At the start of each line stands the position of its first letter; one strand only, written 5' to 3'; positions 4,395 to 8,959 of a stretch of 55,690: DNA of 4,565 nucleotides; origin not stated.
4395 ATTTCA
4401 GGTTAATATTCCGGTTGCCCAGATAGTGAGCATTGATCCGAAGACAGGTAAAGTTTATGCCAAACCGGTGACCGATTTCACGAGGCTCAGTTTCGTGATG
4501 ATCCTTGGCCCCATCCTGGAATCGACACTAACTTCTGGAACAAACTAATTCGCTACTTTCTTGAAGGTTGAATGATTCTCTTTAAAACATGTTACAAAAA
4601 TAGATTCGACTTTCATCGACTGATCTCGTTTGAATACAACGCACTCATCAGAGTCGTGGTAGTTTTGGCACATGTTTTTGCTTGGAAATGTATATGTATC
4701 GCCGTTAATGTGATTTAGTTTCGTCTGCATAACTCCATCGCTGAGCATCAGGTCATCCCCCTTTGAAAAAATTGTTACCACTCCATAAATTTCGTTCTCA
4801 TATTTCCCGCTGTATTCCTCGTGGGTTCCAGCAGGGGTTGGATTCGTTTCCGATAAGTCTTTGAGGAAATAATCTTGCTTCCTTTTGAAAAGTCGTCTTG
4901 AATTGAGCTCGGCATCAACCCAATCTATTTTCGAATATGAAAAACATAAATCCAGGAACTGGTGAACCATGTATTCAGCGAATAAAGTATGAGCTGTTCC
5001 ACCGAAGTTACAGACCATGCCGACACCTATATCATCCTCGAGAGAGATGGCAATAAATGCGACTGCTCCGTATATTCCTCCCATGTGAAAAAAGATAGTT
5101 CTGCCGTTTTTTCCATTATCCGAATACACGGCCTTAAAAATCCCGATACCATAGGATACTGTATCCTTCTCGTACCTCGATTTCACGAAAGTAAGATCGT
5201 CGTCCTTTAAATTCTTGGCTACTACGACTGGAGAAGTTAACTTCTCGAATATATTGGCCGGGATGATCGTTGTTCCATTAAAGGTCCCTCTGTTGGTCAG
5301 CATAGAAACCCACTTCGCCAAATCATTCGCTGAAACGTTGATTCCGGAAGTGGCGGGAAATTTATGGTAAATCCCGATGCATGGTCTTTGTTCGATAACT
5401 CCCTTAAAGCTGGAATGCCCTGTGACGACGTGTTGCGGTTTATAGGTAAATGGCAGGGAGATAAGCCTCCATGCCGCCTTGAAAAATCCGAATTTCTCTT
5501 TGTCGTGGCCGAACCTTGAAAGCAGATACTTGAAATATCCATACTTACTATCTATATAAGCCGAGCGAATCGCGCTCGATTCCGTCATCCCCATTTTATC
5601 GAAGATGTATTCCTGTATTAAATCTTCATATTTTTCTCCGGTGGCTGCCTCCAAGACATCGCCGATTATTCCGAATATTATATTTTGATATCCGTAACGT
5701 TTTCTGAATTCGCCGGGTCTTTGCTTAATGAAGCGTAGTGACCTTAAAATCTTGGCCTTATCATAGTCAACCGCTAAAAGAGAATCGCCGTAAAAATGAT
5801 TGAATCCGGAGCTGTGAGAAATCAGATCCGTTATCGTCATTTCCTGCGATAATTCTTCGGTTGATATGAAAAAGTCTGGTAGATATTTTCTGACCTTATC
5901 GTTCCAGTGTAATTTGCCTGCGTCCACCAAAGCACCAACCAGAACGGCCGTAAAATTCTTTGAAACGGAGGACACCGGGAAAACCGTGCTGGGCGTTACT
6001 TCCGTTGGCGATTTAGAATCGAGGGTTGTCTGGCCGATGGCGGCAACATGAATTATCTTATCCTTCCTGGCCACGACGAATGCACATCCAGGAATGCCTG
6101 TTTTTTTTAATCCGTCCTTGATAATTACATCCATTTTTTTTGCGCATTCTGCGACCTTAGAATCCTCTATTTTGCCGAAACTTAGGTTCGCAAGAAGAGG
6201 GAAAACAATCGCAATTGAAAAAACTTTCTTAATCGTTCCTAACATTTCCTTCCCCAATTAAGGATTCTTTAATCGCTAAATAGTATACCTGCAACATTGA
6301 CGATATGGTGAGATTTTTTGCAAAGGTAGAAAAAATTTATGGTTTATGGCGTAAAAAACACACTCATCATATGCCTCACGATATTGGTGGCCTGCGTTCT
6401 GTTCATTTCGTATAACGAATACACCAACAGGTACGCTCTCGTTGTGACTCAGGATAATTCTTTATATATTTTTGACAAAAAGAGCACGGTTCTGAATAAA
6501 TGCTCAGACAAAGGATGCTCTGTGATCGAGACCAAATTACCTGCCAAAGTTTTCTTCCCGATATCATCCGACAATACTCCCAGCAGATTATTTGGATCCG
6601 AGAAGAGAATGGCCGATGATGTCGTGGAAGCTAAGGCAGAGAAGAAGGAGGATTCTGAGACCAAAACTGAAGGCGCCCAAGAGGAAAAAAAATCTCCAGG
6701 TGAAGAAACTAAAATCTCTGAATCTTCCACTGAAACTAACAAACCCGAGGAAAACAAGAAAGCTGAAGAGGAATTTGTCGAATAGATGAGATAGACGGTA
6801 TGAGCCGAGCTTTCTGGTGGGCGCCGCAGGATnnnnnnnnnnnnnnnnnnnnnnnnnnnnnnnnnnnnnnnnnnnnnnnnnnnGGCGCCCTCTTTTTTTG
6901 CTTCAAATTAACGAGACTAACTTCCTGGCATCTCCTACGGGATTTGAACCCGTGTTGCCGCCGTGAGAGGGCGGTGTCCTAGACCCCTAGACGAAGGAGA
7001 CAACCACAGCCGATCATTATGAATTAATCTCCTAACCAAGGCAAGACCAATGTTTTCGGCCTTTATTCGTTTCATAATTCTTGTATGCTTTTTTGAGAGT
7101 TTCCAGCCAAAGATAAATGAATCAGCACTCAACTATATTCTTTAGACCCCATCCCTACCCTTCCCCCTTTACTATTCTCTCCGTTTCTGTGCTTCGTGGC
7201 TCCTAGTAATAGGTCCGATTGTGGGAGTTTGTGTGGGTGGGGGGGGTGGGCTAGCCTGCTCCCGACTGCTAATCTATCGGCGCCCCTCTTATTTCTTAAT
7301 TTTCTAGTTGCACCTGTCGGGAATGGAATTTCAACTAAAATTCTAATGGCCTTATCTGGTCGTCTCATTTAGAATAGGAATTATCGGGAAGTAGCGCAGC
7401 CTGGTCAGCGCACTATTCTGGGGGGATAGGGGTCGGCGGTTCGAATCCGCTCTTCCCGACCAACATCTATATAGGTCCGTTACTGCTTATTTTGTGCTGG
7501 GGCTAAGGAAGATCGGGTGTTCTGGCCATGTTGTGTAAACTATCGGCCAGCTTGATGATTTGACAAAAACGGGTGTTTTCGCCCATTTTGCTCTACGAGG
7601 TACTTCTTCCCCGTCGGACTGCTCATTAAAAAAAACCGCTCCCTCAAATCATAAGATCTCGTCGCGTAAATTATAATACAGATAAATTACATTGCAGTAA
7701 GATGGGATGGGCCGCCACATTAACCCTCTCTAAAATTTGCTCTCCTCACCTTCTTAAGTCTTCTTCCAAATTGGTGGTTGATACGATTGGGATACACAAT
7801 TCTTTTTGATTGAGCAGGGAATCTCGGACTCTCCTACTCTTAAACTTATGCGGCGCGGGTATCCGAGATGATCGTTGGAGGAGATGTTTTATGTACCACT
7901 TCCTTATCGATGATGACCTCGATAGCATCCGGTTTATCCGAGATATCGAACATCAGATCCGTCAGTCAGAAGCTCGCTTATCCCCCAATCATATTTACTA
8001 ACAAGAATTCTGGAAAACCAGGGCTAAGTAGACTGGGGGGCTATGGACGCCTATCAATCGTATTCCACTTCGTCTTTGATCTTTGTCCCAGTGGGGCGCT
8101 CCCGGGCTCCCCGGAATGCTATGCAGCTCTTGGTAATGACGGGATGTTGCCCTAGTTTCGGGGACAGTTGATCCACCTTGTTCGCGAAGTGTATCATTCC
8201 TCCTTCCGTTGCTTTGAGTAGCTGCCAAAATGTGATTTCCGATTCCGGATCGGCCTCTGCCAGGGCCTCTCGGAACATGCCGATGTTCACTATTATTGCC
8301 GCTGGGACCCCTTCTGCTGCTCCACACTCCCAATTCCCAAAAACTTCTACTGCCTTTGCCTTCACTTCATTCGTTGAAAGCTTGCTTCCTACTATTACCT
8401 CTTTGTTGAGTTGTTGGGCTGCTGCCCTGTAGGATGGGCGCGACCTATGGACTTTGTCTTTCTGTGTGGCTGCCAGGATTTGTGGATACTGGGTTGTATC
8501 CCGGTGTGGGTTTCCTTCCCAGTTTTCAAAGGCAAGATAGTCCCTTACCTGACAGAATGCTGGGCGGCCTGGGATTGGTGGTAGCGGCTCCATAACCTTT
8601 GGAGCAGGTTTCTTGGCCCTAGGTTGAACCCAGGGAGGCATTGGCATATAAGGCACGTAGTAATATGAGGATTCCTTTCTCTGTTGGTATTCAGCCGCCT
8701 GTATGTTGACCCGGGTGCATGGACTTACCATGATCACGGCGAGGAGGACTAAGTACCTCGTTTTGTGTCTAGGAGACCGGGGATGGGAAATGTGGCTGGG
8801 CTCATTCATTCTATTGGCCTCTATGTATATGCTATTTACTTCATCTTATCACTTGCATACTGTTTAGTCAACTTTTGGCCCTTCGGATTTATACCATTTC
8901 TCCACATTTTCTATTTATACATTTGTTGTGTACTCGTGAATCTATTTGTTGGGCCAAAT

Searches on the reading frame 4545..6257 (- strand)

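Call 46: search_protein_families(library=pfam, proteins=[window:4545-6257:-], max_evalue=0.00001)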
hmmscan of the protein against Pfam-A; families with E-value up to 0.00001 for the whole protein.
window:4545-6257:- (570 aa): 2 families
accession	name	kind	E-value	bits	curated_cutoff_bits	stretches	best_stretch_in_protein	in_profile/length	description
PF00144.29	Beta-lactamase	-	8.7e-46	157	27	1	45-421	4-313/329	Beta-lactamase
PF11954.13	DUF3471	-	4.8e-09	37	29.3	1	471-556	4-89/103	Domain of unknown function (DUF3471)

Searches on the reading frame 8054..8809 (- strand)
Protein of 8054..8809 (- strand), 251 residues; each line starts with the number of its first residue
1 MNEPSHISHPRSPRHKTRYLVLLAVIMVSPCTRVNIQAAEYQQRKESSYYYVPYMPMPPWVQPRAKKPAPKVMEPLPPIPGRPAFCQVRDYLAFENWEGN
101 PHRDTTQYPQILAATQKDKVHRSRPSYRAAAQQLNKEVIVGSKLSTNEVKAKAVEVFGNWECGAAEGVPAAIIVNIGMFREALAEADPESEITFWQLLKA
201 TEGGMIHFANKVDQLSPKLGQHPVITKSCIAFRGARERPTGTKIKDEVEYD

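Call 46: search_protein_families(library=pfam, proteins=[window:8054-8809:-], max_evalue=0.00001)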
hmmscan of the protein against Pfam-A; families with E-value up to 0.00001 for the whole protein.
window:8054-8809:- (251 aa): 0 families

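Call 71: find_homologous_proteins(query=window:8054-8806:-, max_evalue=0.01)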
Query window:8054-8806:- (250 aa): 1 proteins with E <= 0.01 among 714 candidates.
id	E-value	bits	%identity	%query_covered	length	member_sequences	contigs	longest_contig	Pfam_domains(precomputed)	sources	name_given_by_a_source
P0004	8.6e-130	450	100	79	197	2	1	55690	-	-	-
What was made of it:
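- Tried and rejected: That ORF is itself an orphan (call 71).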

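Call 78: search_protein_families(library=phrogs, proteins=[window:8054-8806:-], max_evalue=0.1)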
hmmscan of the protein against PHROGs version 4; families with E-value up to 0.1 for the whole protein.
window:8054-8806:- (250 aa): 0 families

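Call 79: search_protein_families(library=padloc, proteins=[window:8054-8806:-], max_evalue=0.1)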
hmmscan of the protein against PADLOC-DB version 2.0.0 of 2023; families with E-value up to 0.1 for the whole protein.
window:8054-8806:- (250 aa): 0 families
